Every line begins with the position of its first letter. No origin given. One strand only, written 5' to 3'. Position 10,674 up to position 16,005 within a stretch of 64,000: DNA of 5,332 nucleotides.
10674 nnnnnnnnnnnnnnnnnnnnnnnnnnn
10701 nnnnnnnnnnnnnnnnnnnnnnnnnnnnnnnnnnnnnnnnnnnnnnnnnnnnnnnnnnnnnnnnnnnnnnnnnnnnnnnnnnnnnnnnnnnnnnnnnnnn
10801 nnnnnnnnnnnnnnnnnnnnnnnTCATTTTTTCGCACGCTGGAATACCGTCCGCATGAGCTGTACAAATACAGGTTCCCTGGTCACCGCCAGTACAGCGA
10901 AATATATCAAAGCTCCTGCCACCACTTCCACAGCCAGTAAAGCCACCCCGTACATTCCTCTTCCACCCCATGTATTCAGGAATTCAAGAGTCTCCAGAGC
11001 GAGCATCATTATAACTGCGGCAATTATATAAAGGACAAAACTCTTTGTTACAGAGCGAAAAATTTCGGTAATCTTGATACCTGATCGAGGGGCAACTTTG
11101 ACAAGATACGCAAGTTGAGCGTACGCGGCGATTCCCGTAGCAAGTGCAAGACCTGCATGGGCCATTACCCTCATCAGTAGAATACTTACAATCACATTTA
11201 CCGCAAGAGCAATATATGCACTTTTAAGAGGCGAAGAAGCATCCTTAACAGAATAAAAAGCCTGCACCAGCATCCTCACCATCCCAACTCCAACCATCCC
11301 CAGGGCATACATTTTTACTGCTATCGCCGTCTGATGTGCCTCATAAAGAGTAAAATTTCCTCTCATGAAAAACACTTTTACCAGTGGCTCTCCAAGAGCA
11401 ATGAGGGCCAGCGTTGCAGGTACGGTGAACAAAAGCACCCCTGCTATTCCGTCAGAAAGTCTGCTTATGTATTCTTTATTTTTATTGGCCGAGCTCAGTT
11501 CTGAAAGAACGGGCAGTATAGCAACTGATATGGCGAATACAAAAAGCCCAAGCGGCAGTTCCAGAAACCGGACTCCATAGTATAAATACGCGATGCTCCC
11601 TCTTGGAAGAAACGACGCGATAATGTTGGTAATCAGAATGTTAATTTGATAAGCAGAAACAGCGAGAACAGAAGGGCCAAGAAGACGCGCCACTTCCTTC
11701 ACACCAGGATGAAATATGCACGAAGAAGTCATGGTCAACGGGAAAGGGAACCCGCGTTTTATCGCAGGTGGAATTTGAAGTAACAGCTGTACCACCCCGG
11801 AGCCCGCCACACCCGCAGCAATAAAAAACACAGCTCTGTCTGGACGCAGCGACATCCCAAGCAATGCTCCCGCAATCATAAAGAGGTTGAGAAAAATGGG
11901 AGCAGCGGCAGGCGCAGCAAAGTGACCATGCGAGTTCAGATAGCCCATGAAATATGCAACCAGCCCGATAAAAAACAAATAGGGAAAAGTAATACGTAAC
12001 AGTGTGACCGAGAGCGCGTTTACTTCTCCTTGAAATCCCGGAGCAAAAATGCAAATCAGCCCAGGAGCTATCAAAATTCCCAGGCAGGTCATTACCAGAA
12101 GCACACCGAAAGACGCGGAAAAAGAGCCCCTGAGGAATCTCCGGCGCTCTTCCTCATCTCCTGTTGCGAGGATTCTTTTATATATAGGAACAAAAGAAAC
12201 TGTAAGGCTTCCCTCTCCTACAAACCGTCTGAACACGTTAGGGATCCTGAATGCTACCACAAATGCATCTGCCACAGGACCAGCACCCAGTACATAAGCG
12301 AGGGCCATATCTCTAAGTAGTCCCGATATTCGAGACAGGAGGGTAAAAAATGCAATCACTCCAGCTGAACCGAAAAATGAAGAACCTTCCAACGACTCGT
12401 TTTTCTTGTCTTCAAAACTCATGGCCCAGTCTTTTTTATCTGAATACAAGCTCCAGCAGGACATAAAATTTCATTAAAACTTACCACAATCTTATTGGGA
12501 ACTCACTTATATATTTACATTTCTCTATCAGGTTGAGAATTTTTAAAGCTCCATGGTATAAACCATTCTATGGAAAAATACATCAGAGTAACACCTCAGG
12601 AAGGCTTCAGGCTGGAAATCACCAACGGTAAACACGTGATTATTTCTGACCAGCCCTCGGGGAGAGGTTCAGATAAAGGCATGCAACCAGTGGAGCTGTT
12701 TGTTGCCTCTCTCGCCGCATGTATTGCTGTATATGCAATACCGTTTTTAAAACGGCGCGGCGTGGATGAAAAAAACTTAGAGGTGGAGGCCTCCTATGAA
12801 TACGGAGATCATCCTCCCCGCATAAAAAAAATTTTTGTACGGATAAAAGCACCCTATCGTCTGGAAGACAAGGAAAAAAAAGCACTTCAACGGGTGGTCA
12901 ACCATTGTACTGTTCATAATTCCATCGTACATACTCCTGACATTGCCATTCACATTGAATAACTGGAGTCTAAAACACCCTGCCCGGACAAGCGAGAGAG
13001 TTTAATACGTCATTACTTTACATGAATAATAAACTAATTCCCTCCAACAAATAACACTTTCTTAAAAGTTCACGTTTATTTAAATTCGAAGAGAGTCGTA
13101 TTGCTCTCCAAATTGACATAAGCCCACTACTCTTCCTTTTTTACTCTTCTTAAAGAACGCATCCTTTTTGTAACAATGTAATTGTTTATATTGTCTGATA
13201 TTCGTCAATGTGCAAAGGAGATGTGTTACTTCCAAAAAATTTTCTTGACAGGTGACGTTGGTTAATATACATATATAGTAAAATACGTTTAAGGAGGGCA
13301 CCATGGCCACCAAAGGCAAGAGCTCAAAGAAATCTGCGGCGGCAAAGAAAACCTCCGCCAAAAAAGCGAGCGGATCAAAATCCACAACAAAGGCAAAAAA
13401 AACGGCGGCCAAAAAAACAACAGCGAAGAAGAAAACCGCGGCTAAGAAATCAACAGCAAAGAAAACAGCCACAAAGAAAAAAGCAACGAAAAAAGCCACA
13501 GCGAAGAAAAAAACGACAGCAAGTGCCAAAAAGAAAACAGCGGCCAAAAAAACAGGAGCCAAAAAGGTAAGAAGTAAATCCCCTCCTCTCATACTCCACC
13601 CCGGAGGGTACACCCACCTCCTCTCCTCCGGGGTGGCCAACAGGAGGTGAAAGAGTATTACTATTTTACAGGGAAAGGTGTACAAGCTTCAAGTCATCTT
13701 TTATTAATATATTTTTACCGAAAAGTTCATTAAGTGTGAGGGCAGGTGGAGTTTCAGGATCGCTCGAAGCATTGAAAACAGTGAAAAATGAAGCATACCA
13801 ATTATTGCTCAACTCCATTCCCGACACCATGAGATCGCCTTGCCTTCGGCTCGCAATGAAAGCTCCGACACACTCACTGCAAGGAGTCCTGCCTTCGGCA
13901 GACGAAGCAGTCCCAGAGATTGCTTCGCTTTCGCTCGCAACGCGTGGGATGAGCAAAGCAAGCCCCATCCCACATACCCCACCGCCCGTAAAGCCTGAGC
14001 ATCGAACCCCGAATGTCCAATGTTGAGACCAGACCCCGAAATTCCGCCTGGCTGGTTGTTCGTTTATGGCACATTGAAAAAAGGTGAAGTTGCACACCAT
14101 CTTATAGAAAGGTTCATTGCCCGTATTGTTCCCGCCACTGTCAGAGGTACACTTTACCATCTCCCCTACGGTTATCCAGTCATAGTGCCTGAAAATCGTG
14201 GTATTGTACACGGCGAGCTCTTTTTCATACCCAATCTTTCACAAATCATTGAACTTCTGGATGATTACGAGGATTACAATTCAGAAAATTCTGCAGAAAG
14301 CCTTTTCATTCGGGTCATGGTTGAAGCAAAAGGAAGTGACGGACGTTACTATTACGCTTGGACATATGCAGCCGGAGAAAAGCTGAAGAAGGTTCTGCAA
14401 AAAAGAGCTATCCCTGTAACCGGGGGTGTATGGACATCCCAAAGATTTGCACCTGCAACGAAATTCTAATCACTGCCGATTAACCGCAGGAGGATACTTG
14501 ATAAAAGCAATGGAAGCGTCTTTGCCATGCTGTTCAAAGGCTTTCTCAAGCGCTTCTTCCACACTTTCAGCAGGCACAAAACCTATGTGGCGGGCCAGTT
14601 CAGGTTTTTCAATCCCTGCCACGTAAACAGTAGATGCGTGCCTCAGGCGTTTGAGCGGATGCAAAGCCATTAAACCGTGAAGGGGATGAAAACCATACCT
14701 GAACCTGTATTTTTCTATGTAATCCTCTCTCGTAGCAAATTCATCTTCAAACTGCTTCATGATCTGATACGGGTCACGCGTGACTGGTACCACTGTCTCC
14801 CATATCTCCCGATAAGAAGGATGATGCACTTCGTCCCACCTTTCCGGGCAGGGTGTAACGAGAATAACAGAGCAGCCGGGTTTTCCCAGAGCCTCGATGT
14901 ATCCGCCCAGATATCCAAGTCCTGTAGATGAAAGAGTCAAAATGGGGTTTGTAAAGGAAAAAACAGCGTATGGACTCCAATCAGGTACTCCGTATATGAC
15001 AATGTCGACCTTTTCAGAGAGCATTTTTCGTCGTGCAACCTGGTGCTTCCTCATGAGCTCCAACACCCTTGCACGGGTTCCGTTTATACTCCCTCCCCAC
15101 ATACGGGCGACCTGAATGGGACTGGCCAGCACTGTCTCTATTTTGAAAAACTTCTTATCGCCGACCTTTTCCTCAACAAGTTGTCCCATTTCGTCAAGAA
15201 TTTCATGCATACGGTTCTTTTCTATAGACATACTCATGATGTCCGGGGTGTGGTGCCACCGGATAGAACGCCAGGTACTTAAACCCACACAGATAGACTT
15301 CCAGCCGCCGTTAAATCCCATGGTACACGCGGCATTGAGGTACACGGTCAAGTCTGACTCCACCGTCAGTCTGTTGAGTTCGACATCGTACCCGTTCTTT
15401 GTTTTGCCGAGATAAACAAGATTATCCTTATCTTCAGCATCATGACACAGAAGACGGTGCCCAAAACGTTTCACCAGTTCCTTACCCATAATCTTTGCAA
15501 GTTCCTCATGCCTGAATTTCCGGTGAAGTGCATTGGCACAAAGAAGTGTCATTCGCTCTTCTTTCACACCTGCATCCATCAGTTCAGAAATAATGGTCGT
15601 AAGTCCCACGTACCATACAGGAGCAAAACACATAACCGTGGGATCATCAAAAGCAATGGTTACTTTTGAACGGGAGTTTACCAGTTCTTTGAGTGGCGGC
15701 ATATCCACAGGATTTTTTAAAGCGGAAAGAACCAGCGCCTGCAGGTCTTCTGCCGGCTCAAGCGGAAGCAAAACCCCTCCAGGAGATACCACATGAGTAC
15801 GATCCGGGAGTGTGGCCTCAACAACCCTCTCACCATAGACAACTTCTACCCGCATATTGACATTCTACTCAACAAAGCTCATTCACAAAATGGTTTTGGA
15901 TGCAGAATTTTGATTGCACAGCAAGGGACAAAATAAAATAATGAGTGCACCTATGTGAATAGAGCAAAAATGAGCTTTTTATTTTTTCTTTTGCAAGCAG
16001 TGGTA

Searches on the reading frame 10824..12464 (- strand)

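Call 56: search_protein_families(library=pfam, proteins=[window:10824-12464:-], max_evalue=0.00001)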
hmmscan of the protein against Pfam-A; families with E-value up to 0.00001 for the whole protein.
window:10824-12464:- (546 aa): 1 family
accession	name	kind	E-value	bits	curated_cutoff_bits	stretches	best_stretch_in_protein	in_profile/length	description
PF03023.19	MurJ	-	1.4e-110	370.5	27.4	1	55-492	1-435/451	Lipid II flippase MurJ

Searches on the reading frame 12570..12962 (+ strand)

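Call 56: search_protein_families(library=pfam, proteins=[window:12570-12962:+], max_evalue=0.00001)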
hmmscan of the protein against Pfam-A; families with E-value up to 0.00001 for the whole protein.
window:12570-12962:+ (130 aa): 1 family
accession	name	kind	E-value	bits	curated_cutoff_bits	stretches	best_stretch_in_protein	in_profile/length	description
PF02566.24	OsmC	-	9.5e-17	61.7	27.5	1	33-127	1-99/100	OsmC-like protein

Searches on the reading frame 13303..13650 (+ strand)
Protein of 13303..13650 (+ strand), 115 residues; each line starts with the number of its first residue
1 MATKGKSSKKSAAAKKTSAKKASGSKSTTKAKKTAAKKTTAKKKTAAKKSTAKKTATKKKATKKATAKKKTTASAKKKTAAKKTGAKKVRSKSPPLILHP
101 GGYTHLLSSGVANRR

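Call 55: search_protein_families(library=ncbifam, proteins=[window:13303-13650:+], max_evalue=0.01)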
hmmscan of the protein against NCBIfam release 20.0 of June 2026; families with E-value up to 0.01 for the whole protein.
window:13303-13650:+ (115 aa): 2 families
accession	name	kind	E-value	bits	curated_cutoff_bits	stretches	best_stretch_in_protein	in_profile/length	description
NF038053.1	hist_H1_lk_Burk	equivalog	8.9e-06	26.1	80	1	4-92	58-146/195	histone H1-like DNA-binding protein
NF038052.1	histone_lik_HC2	exception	6.2e-05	23.3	135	1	2-93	14-104/201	histone H1-like DNA-binding protein Hc2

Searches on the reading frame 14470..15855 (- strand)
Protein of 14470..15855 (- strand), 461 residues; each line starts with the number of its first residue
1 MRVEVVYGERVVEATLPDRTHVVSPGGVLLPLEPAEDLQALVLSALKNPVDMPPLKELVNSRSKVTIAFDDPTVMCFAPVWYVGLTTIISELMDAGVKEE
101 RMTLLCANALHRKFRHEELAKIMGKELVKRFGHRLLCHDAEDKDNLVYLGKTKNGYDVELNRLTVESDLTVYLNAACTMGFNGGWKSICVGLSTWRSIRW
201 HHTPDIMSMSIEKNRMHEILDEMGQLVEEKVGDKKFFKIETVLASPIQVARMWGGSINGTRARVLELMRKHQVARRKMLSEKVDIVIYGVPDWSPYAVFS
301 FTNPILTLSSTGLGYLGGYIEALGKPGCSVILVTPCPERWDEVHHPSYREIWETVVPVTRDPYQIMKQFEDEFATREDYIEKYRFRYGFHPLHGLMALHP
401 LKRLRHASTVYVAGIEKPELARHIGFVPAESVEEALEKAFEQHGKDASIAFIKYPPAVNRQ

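Call 56: search_protein_families(library=pfam, proteins=[window:14470-15855:-], max_evalue=0.00001)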
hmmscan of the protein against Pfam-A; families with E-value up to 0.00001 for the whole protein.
window:14470-15855:- (461 aa): 1 family
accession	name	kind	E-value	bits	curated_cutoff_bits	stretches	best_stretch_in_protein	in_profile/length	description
PF09861.14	Lar_N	-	6.3e-41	140.3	23.3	1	7-204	1-194/204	Lactate racemase N-terminal domain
